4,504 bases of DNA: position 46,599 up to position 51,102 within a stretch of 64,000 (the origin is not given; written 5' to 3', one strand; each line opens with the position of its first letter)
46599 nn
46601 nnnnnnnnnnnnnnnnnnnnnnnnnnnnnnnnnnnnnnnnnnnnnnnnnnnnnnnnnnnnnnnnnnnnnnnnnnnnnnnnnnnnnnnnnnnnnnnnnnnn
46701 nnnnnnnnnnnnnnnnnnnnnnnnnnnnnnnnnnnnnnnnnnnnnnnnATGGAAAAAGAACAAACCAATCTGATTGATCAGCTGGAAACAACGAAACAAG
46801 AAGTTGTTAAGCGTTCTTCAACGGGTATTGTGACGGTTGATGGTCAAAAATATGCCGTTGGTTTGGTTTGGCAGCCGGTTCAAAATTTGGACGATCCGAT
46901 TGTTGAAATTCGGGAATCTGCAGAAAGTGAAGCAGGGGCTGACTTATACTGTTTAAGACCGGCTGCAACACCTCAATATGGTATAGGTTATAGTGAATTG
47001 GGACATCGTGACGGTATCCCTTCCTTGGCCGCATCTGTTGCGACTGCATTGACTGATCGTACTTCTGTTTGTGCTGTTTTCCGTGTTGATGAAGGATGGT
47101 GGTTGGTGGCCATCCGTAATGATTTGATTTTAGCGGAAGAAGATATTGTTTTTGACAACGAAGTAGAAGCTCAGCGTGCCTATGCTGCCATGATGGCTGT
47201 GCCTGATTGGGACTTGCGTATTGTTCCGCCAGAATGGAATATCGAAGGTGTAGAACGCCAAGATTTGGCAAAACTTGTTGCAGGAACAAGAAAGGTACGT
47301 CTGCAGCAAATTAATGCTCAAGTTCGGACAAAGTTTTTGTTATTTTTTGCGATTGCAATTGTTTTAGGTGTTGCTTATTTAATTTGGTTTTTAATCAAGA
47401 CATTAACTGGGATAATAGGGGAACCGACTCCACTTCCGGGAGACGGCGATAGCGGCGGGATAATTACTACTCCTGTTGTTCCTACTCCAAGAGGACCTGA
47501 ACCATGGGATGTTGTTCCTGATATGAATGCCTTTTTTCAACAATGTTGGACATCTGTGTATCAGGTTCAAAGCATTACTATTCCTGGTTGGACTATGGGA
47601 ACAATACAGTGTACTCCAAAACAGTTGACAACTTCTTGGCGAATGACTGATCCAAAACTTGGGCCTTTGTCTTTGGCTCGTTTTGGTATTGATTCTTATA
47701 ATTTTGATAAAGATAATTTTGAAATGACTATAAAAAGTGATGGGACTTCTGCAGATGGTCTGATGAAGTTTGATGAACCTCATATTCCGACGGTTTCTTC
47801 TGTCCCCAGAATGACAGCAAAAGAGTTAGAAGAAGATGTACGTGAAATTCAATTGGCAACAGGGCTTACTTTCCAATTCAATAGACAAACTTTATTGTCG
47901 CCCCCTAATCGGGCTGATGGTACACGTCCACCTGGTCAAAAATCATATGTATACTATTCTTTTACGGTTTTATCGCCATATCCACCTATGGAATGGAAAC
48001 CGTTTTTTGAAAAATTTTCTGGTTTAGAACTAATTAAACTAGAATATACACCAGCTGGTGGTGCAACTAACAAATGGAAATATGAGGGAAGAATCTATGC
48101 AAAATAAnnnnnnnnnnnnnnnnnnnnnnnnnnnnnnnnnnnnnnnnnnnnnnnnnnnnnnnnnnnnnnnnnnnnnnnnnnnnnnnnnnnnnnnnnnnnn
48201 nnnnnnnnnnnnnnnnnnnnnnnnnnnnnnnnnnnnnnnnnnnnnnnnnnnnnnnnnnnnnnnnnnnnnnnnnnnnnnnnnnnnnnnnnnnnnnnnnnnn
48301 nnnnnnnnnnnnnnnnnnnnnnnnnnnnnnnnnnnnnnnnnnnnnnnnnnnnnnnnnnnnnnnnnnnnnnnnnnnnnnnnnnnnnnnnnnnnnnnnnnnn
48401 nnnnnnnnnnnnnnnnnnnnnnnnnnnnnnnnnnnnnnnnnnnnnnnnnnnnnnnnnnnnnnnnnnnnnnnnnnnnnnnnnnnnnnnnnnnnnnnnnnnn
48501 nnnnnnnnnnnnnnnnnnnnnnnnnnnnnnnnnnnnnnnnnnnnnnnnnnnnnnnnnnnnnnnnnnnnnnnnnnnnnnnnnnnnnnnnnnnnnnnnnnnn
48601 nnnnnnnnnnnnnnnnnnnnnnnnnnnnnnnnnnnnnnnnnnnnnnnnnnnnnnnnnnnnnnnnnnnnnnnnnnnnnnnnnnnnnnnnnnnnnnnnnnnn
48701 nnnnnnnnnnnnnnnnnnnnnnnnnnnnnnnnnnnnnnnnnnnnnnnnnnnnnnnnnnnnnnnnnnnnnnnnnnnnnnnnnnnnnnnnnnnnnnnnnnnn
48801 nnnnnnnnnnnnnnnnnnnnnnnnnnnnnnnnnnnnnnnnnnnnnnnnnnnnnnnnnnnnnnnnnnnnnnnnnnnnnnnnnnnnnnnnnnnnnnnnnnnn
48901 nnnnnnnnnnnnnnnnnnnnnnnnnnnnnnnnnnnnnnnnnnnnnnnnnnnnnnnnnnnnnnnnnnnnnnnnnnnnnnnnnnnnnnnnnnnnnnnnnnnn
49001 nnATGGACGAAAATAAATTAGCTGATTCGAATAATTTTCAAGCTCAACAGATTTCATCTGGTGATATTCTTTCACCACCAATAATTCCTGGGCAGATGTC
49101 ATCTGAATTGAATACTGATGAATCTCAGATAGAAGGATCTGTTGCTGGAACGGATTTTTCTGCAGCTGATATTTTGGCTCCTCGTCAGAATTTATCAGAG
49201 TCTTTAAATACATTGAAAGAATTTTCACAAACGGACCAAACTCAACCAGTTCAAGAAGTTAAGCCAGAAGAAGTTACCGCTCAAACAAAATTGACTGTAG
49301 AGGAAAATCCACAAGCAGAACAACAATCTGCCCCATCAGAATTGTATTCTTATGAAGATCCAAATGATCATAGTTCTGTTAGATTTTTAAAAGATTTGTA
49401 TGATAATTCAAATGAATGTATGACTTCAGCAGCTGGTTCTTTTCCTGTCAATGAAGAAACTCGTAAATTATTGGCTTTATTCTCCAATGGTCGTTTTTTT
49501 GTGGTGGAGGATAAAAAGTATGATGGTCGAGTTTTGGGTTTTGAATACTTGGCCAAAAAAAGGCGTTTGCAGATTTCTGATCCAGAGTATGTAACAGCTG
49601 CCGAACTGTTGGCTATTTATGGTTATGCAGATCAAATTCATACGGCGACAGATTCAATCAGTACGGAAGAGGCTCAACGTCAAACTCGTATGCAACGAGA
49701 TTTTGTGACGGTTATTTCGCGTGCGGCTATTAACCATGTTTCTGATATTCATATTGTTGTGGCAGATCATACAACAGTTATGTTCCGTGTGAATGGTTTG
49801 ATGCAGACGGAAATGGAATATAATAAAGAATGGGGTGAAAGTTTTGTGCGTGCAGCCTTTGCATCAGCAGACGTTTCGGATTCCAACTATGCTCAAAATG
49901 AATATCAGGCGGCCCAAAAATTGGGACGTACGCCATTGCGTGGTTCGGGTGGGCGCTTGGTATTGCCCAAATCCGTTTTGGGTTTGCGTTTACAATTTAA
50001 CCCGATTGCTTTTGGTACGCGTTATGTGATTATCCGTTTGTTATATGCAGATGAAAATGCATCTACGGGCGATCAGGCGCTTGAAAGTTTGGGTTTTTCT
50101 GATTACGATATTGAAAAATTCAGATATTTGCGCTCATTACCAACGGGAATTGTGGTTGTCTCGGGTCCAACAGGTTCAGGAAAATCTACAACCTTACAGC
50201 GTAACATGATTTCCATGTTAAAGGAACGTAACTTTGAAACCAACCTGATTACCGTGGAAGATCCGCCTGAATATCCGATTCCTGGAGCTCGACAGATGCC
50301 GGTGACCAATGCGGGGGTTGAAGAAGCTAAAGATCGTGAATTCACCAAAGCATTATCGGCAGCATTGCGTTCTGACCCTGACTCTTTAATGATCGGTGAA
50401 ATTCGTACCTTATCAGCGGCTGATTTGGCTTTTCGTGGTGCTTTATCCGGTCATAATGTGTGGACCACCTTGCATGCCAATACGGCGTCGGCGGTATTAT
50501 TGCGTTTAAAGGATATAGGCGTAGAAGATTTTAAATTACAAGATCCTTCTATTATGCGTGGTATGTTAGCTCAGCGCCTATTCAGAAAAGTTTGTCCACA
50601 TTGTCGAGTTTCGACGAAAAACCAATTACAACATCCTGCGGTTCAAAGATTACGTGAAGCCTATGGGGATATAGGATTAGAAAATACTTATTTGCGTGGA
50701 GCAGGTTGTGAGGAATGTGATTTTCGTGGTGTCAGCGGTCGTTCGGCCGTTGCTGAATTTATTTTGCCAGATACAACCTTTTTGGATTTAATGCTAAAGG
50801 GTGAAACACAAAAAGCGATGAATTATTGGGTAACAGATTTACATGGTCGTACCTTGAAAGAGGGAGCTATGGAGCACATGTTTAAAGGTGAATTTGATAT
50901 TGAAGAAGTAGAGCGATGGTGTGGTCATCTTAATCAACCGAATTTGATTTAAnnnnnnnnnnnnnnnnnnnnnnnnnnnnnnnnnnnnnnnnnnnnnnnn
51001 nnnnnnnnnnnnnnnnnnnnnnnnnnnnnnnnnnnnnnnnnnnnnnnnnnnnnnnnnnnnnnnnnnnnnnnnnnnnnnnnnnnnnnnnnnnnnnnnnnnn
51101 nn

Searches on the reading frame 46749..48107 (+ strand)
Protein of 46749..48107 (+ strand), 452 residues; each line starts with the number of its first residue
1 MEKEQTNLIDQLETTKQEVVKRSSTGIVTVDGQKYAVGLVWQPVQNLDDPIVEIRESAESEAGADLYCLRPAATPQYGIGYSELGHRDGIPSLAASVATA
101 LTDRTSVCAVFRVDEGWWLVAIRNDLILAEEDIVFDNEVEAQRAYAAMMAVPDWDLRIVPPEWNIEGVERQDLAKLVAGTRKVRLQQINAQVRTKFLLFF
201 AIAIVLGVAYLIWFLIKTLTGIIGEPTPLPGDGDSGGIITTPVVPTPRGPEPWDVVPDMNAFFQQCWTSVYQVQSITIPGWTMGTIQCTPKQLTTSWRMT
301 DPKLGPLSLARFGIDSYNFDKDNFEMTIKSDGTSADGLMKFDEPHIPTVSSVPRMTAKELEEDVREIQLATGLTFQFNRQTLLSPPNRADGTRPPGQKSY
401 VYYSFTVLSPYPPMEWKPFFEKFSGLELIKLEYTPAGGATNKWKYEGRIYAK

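Call 7: search_protein_families(library=pfam, proteins=[window:46749-48107:+], max_evalue=0.01)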
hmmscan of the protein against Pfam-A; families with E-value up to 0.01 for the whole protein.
window:46749-48107:+ (452 aa): 1 family
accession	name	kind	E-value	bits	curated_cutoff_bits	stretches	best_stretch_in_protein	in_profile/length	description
PF06864.17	PAP_PilO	-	2.4e-21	76.5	26.7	1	36-451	2-419/419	Pilin accessory protein (PilO)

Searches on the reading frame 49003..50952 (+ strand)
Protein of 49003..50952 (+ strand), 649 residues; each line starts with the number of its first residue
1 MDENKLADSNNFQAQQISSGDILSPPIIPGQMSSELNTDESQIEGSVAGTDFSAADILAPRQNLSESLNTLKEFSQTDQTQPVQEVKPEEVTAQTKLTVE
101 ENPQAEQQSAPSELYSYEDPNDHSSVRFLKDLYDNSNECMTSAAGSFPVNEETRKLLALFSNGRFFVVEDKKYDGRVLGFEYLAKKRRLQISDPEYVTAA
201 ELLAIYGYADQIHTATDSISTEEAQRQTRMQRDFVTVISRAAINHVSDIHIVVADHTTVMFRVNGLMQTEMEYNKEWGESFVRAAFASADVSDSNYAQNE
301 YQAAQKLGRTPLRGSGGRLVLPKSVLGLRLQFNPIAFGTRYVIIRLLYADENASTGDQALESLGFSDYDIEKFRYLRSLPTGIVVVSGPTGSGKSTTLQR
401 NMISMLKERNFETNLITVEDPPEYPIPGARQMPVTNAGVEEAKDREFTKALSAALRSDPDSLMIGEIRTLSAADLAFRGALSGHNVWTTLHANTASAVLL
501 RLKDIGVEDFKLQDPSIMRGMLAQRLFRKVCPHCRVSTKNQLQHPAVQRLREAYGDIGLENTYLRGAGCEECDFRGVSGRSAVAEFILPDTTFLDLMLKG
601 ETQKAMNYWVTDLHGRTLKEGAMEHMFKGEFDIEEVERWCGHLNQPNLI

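Call 7: search_protein_families(library=pfam, proteins=[window:49003-50952:+], max_evalue=0.01)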
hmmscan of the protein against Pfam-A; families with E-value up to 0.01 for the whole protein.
window:49003-50952:+ (649 aa): 3 families
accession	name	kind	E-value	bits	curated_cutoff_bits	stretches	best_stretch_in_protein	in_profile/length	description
PF00437.27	T2SSE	-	1.1e-64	218.8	24.9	1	229-638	7-370/370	Type II/IV secretion system protein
PF25199.1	nSTAND_NTPase5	-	0.0016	18.7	34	1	380-410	40-70/145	Novel STAND NTPase 5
PF13401.12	AAA_22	-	0.0041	17.9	27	0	382-419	6-42/130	AAA domain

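Call 25: search_dna_similar(query=window:49003-50952:+, collection=plasmids, mode=protein, max_rows=12)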
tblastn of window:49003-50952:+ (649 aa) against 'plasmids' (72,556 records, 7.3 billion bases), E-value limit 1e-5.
Records with a match: 4324; places in all: 5507; records where one place covers at least 80% of the query: 19.
Best place of each record, by identity: <60% 4324.
By first word of the organism name: Escherichia 2211; Salmonella 521; Pseudomonas 238; Acinetobacter 162; Shigella 142; Ralstonia 122; Serratia 99; Burkholderia 80; Klebsiella 78; Vibrio 63; and 165 more.
By predicted mobility (MOB-suite, as given by PLSDB): conjugative 2754; non-mobilizable 1022; mobilizable 548.
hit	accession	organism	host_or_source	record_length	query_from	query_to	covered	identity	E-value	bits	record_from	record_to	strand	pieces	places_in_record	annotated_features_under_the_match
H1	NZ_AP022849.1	Bosea sp. ANAM02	Callyspongia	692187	120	641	80%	36.5%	2e-96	332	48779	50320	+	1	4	ATPase, T2SS/T4P/T4SS family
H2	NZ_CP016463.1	Bosea sp. RAC05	Microbial isolate,Algal phycosphere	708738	131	645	79%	36.7%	2e-96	332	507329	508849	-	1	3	ATPase, T2SS/T4P/T4SS family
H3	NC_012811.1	Methylorubrum extorquens AM1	-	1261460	127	638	79%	36.7%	8e-98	336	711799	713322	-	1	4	none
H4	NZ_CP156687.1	Burkholderia stagnalis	Bacterial cells,soils collected in ...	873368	141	643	78%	36.6%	3e-79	282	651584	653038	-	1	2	ATPase, T2SS/T4P/T4SS family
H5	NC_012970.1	Methylovorus glucosotrophus SIP3-4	-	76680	104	643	83%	34.0%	6e-80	284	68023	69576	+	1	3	ATPase, T2SS/T4P/T4SS family | type IV pilus biogenesis protein PilP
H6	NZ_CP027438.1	Escherichia coli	-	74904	124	645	80%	35.0%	6e-84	296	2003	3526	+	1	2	ATPase, T2SS/T4P/T4SS family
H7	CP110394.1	Burkholderia sp. JSH-S8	Tetrastigma hemsleyanum Diels et Gilg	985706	141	643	78%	36.1%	6e-80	284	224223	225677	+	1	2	ATPase, T2SS/T4P/T4SS family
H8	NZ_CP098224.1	Escherichia coli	Canis lupus familiaris,Rectal swab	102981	135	631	77%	36.4%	8e-90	313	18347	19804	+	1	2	ATPase, T2SS/T4P/T4SS family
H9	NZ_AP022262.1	Escherichia coli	-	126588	135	631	77%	36.4%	8e-90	313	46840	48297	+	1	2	ATPase, T2SS/T4P/T4SS family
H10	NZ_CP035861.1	Escherichia coli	Homo sapiens,stool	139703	135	631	77%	36.4%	8e-90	313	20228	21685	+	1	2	ATPase, T2SS/T4P/T4SS family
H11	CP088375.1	Escherichia coli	Homo sapiens,blood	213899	135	631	77%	36.4%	2e-89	311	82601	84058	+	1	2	tadA: Flp pilus assembly complex ATPase component TadA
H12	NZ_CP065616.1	Escherichia coli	-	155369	135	631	77%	36.1%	3e-88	308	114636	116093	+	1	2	ATPase, T2SS/T4P/T4SS family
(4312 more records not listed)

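Call 27: get_annotated_region(hit=H8, flank=9000)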
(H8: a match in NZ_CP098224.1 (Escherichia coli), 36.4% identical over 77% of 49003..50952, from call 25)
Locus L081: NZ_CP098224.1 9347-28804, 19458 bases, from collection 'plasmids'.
description: Escherichia coli strain Z0117EC0005 plasmid pZ0117EC0005-1, complete sequence
organism: Escherichia coli (NCBI taxid 562)
taxonomy: Bacteria; Pseudomonadota; Gammaproteobacteria; Enterobacterales; Enterobacteriaceae; Escherichia; Escherichia coli
host: -; source: Canis lupus familiaris,Rectal swab; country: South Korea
typing (MOB-suite, as given by PLSDB): non-mobilizable; replicon IncFIA
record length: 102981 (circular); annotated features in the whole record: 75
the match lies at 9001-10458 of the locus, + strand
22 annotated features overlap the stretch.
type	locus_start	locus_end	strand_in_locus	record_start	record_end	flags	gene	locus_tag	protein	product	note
CDS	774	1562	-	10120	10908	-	-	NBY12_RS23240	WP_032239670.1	AraC family transcriptional regulator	GO:0006355 - regulation of DNA-templated transcription [Evidence IEA]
CDS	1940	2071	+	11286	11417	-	-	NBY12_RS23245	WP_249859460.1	ANR family transcriptional regulator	-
CDS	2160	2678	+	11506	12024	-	-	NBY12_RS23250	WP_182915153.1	prepilin-type N-terminal cleavage/methylation domain-containing protein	-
CDS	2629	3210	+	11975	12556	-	-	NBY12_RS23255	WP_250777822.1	hypothetical protein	-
CDS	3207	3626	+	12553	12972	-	-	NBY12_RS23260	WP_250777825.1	hypothetical protein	-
CDS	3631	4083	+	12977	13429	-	-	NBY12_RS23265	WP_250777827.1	hypothetical protein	-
CDS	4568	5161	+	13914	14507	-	-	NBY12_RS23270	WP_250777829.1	type 4 pilus major pilin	-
CDS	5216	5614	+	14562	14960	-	-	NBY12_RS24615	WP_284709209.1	TcpQ domain-containing protein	-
CDS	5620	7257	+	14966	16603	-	-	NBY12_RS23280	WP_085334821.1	secretin N-terminal domain-containing protein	GO:0009297 - pilus assembly [Evidence IEA]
CDS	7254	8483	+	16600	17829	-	-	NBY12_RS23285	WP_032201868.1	type 4b pilus protein PilO2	-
CDS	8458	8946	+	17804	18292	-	-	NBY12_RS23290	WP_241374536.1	hypothetical protein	-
CDS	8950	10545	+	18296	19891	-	-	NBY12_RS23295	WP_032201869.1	ATPase, T2SS/T4P/T4SS family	-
CDS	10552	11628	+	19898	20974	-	-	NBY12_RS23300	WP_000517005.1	type II secretion system F family protein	-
CDS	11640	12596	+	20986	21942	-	-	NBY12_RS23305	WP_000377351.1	ATPase, T2SS/T4P/T4SS family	-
CDS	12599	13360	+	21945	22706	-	-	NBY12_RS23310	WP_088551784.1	A24 family peptidase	-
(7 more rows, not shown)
